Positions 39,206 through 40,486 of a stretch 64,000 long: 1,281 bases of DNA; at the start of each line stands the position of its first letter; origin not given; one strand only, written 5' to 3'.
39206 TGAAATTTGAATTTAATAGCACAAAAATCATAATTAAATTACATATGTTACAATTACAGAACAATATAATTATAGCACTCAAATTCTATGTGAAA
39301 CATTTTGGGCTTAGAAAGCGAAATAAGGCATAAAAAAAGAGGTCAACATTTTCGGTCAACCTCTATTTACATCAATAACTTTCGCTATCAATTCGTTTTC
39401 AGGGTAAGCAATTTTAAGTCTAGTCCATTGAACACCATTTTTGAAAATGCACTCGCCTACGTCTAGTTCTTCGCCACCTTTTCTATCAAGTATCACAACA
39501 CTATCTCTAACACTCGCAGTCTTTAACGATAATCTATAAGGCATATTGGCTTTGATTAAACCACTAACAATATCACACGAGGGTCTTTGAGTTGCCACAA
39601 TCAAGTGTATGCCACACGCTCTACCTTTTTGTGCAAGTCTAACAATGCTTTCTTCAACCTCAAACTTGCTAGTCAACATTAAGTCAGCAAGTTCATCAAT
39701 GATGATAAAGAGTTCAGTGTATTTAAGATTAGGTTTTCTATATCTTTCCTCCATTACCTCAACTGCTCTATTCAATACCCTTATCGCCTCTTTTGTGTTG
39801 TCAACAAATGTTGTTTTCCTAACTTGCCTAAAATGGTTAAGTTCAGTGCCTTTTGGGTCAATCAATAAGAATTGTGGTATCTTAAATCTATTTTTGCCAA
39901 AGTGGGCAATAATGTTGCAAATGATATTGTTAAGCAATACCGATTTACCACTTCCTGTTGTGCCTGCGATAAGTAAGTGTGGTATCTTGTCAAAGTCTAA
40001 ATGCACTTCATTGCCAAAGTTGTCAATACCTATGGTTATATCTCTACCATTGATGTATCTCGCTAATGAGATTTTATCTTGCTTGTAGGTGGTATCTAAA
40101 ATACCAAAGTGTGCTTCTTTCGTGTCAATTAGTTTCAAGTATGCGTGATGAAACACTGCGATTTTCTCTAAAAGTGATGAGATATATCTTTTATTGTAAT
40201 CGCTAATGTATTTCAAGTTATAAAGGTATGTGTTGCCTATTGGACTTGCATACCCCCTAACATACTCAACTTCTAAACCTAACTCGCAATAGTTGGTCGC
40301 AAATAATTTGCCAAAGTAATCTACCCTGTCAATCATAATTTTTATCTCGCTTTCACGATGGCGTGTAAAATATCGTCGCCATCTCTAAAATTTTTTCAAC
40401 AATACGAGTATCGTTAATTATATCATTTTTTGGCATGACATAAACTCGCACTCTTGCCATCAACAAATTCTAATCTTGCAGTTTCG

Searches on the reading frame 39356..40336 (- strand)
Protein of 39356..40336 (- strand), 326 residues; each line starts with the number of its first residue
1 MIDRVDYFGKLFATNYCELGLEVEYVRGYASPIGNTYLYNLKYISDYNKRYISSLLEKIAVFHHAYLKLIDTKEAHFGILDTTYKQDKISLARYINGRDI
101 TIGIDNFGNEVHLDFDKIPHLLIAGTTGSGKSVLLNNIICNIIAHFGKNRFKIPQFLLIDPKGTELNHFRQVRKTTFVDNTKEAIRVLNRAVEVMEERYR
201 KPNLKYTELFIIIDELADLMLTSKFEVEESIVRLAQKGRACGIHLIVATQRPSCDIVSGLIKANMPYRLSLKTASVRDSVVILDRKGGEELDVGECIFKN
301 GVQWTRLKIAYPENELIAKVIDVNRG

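Call 5: search_protein_families(library=pfam, proteins=[window:39356-40336:-], max_evalue=0.01)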
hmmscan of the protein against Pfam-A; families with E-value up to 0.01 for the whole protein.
window:39356-40336:- (326 aa): 11 families
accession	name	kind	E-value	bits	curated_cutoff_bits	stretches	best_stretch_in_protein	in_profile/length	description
PF01580.24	FtsK_SpoIIIE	-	4.9e-34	118.1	24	2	102-200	22-121/221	FtsK/SpoIIIE family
PF01935.23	DUF87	-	8.1e-07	29.8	23.2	1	109-229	12-113/220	Helicase HerA, central domain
PF25199.1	nSTAND_NTPase5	-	0.00011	22.5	34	1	116-201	39-125/145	Novel STAND NTPase 5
PF13401.12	AAA_22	-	0.00019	22.2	27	1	120-250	7-123/130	AAA domain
PF12846.13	AAA_10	-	0.00021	20.9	27.5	1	119-174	22-69/362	AAA-like domain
PF01637.24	ATPase_2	-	0.00053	20.3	33.2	1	121-226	23-126/225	ATPase domain predominantly from Archaea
PF13476.12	AAA_23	-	0.0011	20.1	27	1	105-207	8-105/201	AAA domain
PF10412.15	TrwB_AAD_bind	-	0.0013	18.2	20.5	0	120-171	17-61/387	Type IV secretion-system coupling protein DNA-binding domain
PF00437.27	T2SSE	-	0.0022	17.2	24.9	1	121-173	145-191/370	Type II/IV secretion system protein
PF04665.18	Pox_A32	-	0.0064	16.4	22.8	0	121-249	16-135/242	Poxvirus A32 protein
PF09848.15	SLFN-g3_helicase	-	0.007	16.1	24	1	121-222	4-93/354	Schlafen group 3, DNA/RNA helicase domain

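Call 6: search_protein_families(library=padloc, proteins=[window:39356-40336:-], max_evalue=0.01)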
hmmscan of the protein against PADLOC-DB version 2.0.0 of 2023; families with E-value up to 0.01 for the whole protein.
window:39356-40336:- (326 aa): 15 families
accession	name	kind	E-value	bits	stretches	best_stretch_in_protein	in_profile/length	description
PDLC02806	SspH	-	3.9e-35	118.7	1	116-291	1535-1729/1766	SspH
PDLC04140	mad8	-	1.8e-30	104.6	1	100-286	4-266/314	mads_8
PDLC02804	SspH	-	5.9e-25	85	1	100-300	1315-1536/1561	SspH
PDLC01055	HerA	-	1.3e-09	35.4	2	103-148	141-187/532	Type III coevolved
PDLC04105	HerA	-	8.3e-08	29.2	1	111-164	157-206/576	-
PDLC04103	HerA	-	2.7e-07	27.3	1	108-164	160-211/579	-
PDLC04102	HerA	-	6.1e-07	26.1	1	99-221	152-268/654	-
PDLC04106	HerA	-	2e-06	24.6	0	108-169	163-225/667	-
PDLC02188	HerA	-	4.3e-06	23.9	1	228-253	452-477/578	-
PDLC04098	HerA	-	1.6e-05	21.7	0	109-173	163-232/686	-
PDLC02185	HerA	-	3e-05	21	0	232-254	475-497/585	-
PDLC02165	Avs2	-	4e-05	19.6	1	50-155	143-247/1375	-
PDLC04100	HerA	-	4.1e-05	20.4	1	232-254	469-491/580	-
PDLC00268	PtuA1|PtuA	-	0.00025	18.6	1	99-199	7-106/411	AAA ATPase domain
PDLC04097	HerA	-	0.00032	17.5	1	109-183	149-230/618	-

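Call 7: search_protein_families(library=ncbifam, proteins=[window:39356-40336:-], max_evalue=0.01)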
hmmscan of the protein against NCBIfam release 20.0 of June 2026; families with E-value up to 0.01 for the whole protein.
window:39356-40336:- (326 aa): 12 families
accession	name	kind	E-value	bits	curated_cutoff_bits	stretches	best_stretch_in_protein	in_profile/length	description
NF007615.0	PRK10263.1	equivalog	4.4e-41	140.6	1566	2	208-296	1141-1230/1355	DNA translocase FtsK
TIGR03928.1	T7_EssCb_Firm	equivalog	1.5e-21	75.9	778.4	2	208-285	580-655/1296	type VII secretion protein EssC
TIGR03924.1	T7SS_EccC_a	equivalog_domain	2.2e-20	73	509.15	2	208-312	564-669/673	type VII secretion protein EccCa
TIGR03925.1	T7SS_EccC_b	equivalog_domain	5.7e-20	71.1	346.55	2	86-209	328-449/564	type VII secretion protein EccCb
TIGR03743.1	SXT_TraD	subfamily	3.4e-10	39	366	1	73-163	134-213/636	conjugative transfer system coupling protein TraD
NF041214.1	plasmid_TraB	equivalog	1.9e-06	26.7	800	1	120-279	250-415/639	plasmid transfer protein TraB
NF042944.1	HerA_antiphage_2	equivalog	5.4e-06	25.4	850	0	227-253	451-477/576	anti-phage-associated helicase HerA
NF041017.1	DNA_import_CedB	equivalog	0.00012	20.9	700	0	195-251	460-515/590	DNA import protein CedB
NF042943.1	HerA_antiphage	equivalog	0.00062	18.4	800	0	232-254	463-485/566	anti-phage-associated helicase HerA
TIGR03744.1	traC_PFL_4706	equivalog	0.0039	15.1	520.6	1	113-146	469-502/892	conjugative transfer ATPase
TIGR02746.1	TraC-F-type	equivalog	0.004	15.1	567.05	0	122-145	434-457/800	type IV secretion system protein TraC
TIGR00929.1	VirB4_CagE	subfamily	0.0066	14.7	643.1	0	120-142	439-461/792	VirB4 family type IV secretion/conjugal transfer ATPase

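Call 8: search_protein_families(library=phrogs, proteins=[window:39356-40336:-], max_evalue=0.01)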
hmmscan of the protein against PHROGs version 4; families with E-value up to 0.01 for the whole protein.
window:39356-40336:- (326 aa): 6 families
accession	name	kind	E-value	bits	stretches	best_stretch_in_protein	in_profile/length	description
phrog_1358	-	moron, auxiliary metabolic gene and host takeover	3.2e-63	214.8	1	51-322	553-824/1382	FtsK/SpoIIIE-like protein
phrog_3551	-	moron, auxiliary metabolic gene and host takeover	1.7e-43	149.7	1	101-278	419-608/758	FtsK/SpoIIIE-like protein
phrog_2666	-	head and packaging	2.8e-11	43.8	1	120-253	323-466/555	terminase large subunit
phrog_7035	-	unknown function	1.3e-08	34.6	2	197-261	481-547/969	-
phrog_24831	-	unknown function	6.3e-06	26.1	1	87-271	269-444/700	-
phrog_17074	-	unknown function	0.0031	17.1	0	98-199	181-281/621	-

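Call 9: find_homologous_proteins(query=window:39356-40336:-, max_evalue=0.00001)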
Query window:39356-40336:- (326 aa): 7045 proteins with E <= 0.00001 among 8000 candidates; the best 120 are listed.
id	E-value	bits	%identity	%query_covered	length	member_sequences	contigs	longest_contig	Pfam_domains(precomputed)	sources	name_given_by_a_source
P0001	8.9e-215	730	100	100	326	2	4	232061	PF01935.24,PF01580.25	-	-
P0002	2.8e-152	524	74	98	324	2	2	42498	PF01935.24,PF01580.25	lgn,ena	-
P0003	1.4e-145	502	69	99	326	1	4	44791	PF01935.24,PF01580.25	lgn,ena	-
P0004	2.0e-141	489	67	100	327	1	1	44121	PF01935.24,PF01580.25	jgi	jgi:energy-coupling factor transporter ATP-binding protein EcfA2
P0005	3.2e-135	468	62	100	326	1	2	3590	PF01935.24,PF01580.25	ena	-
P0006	9.6e-134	464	63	100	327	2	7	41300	PF01935.24,PF12846.14,PF01580.25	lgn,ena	-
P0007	5.4e-128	445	63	100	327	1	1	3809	PF12846.14,PF01580.25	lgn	-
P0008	1.5e-126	440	61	99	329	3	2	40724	PF01935.24,PF01580.25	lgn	-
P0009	2.9e-124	432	61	100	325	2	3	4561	PF01935.24,PF01580.25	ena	-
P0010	5.8e-119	415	59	99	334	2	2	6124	PF01580.25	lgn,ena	-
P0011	6.6e-119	415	58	100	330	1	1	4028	PF01935.24,PF13476.13,PF01580.25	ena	-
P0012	6.5e-116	405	59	97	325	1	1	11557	PF01935.24,PF01580.25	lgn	-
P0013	5.9e-115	402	59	100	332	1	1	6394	PF01935.24,PF12846.14,PF01580.25,PF25199.2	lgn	-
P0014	3.1e-114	399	60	98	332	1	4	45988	PF01935.24,PF01580.25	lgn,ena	-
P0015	3.2e-113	396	59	97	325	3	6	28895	PF01935.24,PF13401.13,PF01580.25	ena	-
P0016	4.1e-112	392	58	99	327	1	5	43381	PF01935.24,PF01580.25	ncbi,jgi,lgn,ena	-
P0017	9.5e-112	391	57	98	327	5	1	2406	PF01935.24,PF13401.13,PF01580.25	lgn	-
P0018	1.3e-111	391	58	98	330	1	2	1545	PF01935.24,PF04665.19,PF01580.25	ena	-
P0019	5.7e-111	389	61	94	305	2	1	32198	PF01935.24,PF12846.14,PF01580.25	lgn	-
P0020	3.7e-109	383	53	100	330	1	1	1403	PF01935.24,PF13476.13,PF01580.25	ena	-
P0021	5.6e-108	379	53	100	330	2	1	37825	PF01935.24,PF13476.13,PF12846.14,PF01580.25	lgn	-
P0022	9.1e-108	378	55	100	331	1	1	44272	PF01935.24,PF12846.14,PF01580.25,PF25199.2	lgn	-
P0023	1.3e-106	374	53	100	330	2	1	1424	PF01935.24,PF01580.25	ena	-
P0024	1.1e-105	371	55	98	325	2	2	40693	PF01935.24,PF01580.25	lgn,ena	-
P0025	3.1e-105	370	54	100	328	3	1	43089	PF04665.19,PF01580.25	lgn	-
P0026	4.1e-104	366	54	98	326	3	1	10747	PF01935.24,PF13401.13,PF12846.14,PF01580.25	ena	-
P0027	7.8e-104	365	55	98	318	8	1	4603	PF01935.24,PF13401.13,PF01580.25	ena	-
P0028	9.4e-103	362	54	100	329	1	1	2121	PF13401.13,PF01580.25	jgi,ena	-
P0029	9.7e-103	362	54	98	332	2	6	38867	PF01935.24,PF01580.25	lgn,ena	-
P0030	1.2e-102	361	54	99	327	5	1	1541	PF01935.24,PF12846.14,PF01580.25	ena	-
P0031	1.1e-101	358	53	98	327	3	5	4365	PF01935.24,PF12846.14,PF01580.25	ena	-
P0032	1.5e-100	354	53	98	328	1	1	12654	PF01935.24,PF13401.13,PF12846.14,PF01580.25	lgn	-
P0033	4.0e-100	353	55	98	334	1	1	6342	PF01580.25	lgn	-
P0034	4.0e-99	350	53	98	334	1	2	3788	PF01935.24,PF01580.25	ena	-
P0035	1.4e-98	348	52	98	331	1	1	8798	PF01935.24,PF12846.14,PF01580.25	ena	-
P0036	1.7e-98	348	52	98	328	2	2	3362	PF01935.24,PF13401.13,PF12846.14,PF01580.25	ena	-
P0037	2.6e-98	347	51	97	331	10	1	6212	PF01935.24,PF12846.14,PF01580.25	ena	-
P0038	1.2e-97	345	51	99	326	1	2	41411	PF01935.24,PF01580.25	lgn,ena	-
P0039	5.7e-97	343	53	97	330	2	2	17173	PF01935.24,PF12846.14,PF01580.25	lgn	-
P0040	8.4e-97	342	51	99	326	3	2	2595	PF01935.24,PF01580.25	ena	-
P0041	9.1e-97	342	53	94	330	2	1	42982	PF01935.24,PF01580.25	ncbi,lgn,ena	-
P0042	1.0e-96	342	51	100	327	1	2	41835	PF13476.13,PF01580.25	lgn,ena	-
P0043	1.8e-96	341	51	98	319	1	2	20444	PF01935.24,PF12846.14,PF01580.25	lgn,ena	-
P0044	2.7e-96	341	52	98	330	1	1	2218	PF01935.24,PF01580.25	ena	-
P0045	3.8e-96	340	52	100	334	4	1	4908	PF01580.25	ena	-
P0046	3.9e-96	340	51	99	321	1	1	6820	PF01935.24,PF13401.13,PF01580.25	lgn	-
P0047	4.2e-96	340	50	99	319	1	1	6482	PF01935.24,PF12846.14,PF01580.25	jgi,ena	-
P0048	1.3e-95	338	51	98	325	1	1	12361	PF01935.24,PF12846.14,PF01580.25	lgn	-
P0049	1.9e-95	338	50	100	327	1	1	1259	PF13476.13,PF01580.25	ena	-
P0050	3.1e-95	337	51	98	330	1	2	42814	PF01935.24,PF01580.25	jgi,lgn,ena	-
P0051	3.3e-95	337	51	99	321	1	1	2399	PF10412.16,PF01935.24,PF13401.13,PF01580.25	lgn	-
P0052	4.0e-95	337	50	100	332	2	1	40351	PF01935.24,PF12846.14,PF01580.25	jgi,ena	-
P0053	5.1e-95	336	53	100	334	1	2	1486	PF01935.24,PF01580.25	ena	-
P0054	1.9e-94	334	51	99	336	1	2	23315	PF01935.24,PF01580.25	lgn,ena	-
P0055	4.1e-94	333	49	98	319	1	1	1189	PF01935.24,PF12846.14,PF01580.25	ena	-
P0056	2.5e-93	331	51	99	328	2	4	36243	PF01935.24,PF12846.14,PF01580.25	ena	-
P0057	2.9e-93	331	49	99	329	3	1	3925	PF01935.24,PF12846.14,PF01580.25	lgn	-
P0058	4.3e-93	330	51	97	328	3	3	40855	PF01935.24,PF01580.25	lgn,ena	-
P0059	8.9e-93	329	48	98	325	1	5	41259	PF01935.24,PF13401.13,PF20703.4,PF01580.25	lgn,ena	-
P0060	3.6e-92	327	49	98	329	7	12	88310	PF01935.24,PF12846.14,PF01580.25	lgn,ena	-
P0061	8.3e-92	326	51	98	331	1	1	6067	PF01935.24,PF12846.14,PF01580.25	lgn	-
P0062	9.2e-92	326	53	93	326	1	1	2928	PF01935.24,PF12846.14,PF01580.25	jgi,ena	-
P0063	1.3e-91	325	50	99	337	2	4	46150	PF01935.24,PF01580.25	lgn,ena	-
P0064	3.4e-91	324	51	94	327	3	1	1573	PF01935.24,PF12846.14,PF01580.25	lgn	-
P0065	6.2e-91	323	51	96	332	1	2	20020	PF01935.24,PF12846.14,PF01580.25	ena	-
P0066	9.3e-91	322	49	99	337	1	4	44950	PF01935.24,PF12846.14,PF01580.25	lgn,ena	-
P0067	1.4e-90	322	48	97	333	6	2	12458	PF01935.24,PF12846.14,PF01580.25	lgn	-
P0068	1.6e-90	322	51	96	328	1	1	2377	PF01935.24,PF12846.14,PF01580.25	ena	-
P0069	5.1e-90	320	51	97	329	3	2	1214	PF01935.24,PF12846.14,PF01580.25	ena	-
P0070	6.4e-90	320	50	98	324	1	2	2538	PF01935.24,PF13401.13,PF12846.14,PF01580.25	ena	-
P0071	1.3e-89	319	52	94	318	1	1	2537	PF01935.24,PF12846.14,PF01580.25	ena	-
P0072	1.3e-89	319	52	94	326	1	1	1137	PF01935.24,PF12846.14,PF01580.25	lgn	-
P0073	2.1e-89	318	50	97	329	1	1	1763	PF01935.24,PF12846.14,PF01580.25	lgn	-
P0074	5.2e-89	317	48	98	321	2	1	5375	PF10412.16,PF01935.24,PF13401.13,PF12846.14,PF01580.25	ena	-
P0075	9.7e-89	316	48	98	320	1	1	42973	PF01935.24,PF01580.25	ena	-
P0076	4.6e-88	313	51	94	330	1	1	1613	PF01935.24,PF12846.14,PF01580.25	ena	-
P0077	1.0e-87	312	49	96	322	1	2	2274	PF01935.24,PF12846.14,PF01580.25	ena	-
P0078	1.2e-87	312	50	96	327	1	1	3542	PF01935.24,PF12846.14,PF20703.4,PF01580.25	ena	-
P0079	2.9e-87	311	50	99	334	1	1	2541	PF01580.25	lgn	-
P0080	3.5e-87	311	50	97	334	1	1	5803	PF01935.24,PF01580.25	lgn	-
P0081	7.8e-86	306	49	93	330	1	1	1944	PF01935.24,PF01580.25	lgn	-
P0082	1.2e-85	306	49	99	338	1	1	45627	PF01580.25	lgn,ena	-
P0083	1.2e-85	306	49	94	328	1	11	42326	PF01935.24,PF12846.14,PF01580.25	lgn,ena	-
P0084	1.3e-85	305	48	100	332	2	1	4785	PF01935.24,PF01580.25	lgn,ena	-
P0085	2.7e-85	304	47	99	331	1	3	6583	PF01935.24,PF12846.14,PF01580.25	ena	-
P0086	1.2e-84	302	51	94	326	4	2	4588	PF01580.25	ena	-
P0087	1.3e-84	302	49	98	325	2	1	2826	PF01935.24,PF12846.14,PF01580.25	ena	-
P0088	4.1e-84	300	50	94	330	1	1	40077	PF01935.24,PF12846.14,PF01580.25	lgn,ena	-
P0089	2.3e-83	298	50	93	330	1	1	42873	PF01935.24,PF01580.25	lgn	-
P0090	9.2e-83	296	46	96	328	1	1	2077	PF01935.24,PF01580.25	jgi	jgi:S-DNA-T family DNA segregation ATPase FtsK/SpoIIIE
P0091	7.8e-82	293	46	100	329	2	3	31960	PF10412.16,PF01935.24,PF01580.25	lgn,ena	-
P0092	1.9e-81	292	48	97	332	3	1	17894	PF01935.24,PF01580.25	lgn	-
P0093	3.4e-81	291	48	94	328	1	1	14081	PF01935.24,PF12846.14,PF01580.25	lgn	-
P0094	1.1e-79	286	49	94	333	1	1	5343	PF01580.25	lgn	-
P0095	1.8e-79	285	48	97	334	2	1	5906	PF01580.25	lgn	-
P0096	4.6e-79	284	46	96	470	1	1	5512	PF01935.24,PF01580.25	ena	-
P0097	1.1e-78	283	43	100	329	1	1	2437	PF01935.24,PF01580.25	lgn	-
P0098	1.1e-78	283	45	99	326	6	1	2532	PF01935.24,PF01580.25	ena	-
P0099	4.8e-78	281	44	99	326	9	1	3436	PF10412.16,PF01935.24,PF13245.13,PF01580.25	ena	-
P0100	6.3e-78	280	47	99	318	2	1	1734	PF01935.24,PF01580.25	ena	-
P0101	2.3e-76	275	46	98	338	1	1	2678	PF01935.24,PF01580.25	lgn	-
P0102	1.8e-75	272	46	98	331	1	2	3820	PF01935.24,PF01580.25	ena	-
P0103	6.4e-75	270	44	98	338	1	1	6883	PF01935.24,PF01580.25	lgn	-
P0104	7.2e-75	270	44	98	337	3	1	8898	PF01935.24,PF01580.25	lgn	-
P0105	6.8e-74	267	46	97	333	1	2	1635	PF01580.25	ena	-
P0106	1.2e-72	263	48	88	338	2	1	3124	PF01935.24,PF01580.25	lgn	-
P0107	6.8e-72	260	44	98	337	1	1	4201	PF01935.24,PF01580.25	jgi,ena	-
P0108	4.1e-71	258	45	93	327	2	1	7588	PF10412.16,PF01935.24,PF01580.25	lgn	-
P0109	7.3e-71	257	43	94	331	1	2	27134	PF01935.24,PF01580.25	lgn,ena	-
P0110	3.8e-70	255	44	98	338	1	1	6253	PF01935.24,PF01580.25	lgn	-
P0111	6.0e-70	254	42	97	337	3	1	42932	PF01935.24,PF01580.25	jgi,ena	-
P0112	5.6e-69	251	45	96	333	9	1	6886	PF01935.24,PF01580.25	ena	-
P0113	8.4e-69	250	41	98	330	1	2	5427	PF01935.24,PF12846.14,PF01580.25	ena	-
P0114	8.7e-69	250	43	98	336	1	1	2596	PF10412.16,PF01935.24,PF01580.25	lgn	-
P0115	2.4e-68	249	42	99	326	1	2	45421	PF01935.24,PF12846.14,PF01580.25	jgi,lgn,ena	-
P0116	2.4e-68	249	47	87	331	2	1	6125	PF01935.24,PF00005.34,PF20703.4,PF01580.25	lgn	-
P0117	7.4e-68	247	43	96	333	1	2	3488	PF01935.24,PF01580.25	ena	-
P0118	9.5e-67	243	40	100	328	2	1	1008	PF01935.24,PF12846.14,PF01580.25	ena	-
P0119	1.0e-66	243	43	98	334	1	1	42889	PF01935.24,PF01580.25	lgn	-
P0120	1.5e-66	243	42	97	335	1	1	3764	PF01935.24,PF01580.25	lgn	-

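Call 11: find_encoding_contigs(protein=P0002, flank=10000, max_places=4)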
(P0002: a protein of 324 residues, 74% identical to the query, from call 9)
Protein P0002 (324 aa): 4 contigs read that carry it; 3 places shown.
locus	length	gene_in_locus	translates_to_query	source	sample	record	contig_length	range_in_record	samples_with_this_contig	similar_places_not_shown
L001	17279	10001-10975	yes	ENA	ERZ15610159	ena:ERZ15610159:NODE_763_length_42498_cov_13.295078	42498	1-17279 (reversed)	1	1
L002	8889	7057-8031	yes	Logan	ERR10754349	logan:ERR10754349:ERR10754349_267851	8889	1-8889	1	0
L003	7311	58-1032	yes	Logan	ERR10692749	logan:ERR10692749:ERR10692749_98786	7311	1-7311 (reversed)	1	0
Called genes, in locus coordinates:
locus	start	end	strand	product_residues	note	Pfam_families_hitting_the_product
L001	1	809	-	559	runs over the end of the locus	PF22530:Terminase-T7_RNaseH-like (faint)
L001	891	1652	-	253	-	PF00239:Resolvase, PF07508:Recombinase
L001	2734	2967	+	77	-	-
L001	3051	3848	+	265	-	-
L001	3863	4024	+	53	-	-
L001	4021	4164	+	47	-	-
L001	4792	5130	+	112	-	-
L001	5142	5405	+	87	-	-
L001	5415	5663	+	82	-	-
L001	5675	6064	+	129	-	-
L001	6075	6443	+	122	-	-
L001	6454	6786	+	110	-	-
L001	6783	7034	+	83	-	-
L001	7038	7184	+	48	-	-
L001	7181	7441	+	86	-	-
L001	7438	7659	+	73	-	-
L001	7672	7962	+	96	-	-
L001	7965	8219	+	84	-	-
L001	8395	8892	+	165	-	-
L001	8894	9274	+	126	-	-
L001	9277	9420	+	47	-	-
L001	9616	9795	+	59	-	-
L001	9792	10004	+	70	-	-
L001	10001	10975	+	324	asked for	PF01580:FtsK_SpoIIIE, PF01935:DUF87 (weak), PF01580:FtsK_SpoIIIE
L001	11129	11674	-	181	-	PF16677:GP3_package (faint)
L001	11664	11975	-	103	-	-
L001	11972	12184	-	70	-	-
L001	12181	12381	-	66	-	-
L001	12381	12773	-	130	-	-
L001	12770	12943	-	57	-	-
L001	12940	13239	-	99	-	PF22083:I-HmuI_NUMOD-like (faint)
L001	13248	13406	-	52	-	-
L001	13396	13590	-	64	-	-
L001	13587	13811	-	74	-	-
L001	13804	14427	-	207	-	-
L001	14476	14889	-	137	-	-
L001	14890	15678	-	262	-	PF12706:Lactamase_B_2 (weak)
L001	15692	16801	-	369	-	-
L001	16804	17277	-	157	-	?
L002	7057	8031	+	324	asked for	PF01580:FtsK_SpoIIIE, PF01935:DUF87 (weak), PF01580:FtsK_SpoIIIE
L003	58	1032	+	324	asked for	PF01580:FtsK_SpoIIIE, PF01935:DUF87 (weak), PF01580:FtsK_SpoIIIE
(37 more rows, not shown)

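Call 20: find_related_loci(query=A2, collection=viral_contigs, flank=10000)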
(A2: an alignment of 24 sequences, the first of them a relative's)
Query A2 (326 aa) in viral_contigs; peptide patterns used: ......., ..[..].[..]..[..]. (x = any residue, [..] = any of these).
600 stretches matched a pattern (row limit reached: there are more); 483 encode a relative of the query (tblastn E <= 1e-3); the best 80 are kept; 80 distinct loci.
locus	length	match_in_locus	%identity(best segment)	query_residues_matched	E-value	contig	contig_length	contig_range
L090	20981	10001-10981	67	1-326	4e-148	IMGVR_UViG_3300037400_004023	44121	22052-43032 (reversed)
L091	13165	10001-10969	58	4-325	3e-117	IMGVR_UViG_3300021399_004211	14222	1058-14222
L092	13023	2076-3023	57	9-325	7e-117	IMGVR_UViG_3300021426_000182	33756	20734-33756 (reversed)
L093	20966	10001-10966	54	1-320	4e-110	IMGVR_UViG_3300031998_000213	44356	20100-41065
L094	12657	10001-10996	50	1-326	7e-102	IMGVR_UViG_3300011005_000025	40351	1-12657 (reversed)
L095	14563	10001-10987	51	1-321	4e-101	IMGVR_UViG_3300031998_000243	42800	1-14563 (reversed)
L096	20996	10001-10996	42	9-326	2e-77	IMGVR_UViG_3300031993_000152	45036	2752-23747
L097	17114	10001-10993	42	9-325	6e-77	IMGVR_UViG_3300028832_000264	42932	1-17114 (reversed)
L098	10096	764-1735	42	1-322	7e-74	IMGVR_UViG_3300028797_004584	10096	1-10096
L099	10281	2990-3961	42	1-322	7e-74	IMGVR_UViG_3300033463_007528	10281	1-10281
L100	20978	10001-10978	41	1-326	4e-72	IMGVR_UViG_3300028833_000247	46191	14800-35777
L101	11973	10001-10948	57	9-325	6e-117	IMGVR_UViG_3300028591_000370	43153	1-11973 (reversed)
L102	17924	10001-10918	38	36-325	9e-59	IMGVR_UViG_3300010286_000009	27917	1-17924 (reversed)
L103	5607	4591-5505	39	36-322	5e-57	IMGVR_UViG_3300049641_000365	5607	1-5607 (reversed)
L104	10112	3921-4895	37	16-322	6e-54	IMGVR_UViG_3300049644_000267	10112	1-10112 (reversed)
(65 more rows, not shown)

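Call 22: find_encoding_contigs(protein=P0001, flank=10000, max_places=6)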
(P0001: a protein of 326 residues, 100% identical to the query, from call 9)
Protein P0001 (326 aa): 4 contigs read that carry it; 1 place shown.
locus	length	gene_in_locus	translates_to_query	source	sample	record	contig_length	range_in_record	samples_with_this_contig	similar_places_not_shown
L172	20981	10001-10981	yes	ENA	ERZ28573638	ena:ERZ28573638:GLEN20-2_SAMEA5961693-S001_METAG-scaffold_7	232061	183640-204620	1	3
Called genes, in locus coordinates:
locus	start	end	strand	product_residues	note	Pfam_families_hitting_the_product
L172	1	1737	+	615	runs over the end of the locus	PF12161:HsdM_N, PF02384:N6_Mtase, PF07669:Eco57I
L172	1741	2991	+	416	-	PF01420:Methylase_S (faint)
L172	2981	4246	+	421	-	PF01420:Methylase_S (weak)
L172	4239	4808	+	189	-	-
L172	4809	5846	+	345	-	-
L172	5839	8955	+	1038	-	PF04313:HSDR_N, PF04851:ResIII, PF00270:DEAD, PF18766:SWI2_SNF2, PF22679:T1R_D3-like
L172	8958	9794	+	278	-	-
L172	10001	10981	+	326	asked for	PF01580:FtsK_SpoIIIE, PF01935:DUF87 (weak), PF01580:FtsK_SpoIIIE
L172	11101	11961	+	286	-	PF01844:HNH, PF14279:HNH_5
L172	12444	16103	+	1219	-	PF00580:UvrD-helicase, PF01443:Viral_helicase1 (faint), PF13086:AAA_11 (weak), PF13245:AAA_19, PF13604:AAA_30 (faint), PF00580:UvrD-helicase, PF13361:UvrD_C, PF00570:HRDC, +1 more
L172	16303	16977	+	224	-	-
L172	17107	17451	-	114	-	-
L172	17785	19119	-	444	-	-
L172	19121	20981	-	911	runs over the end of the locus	-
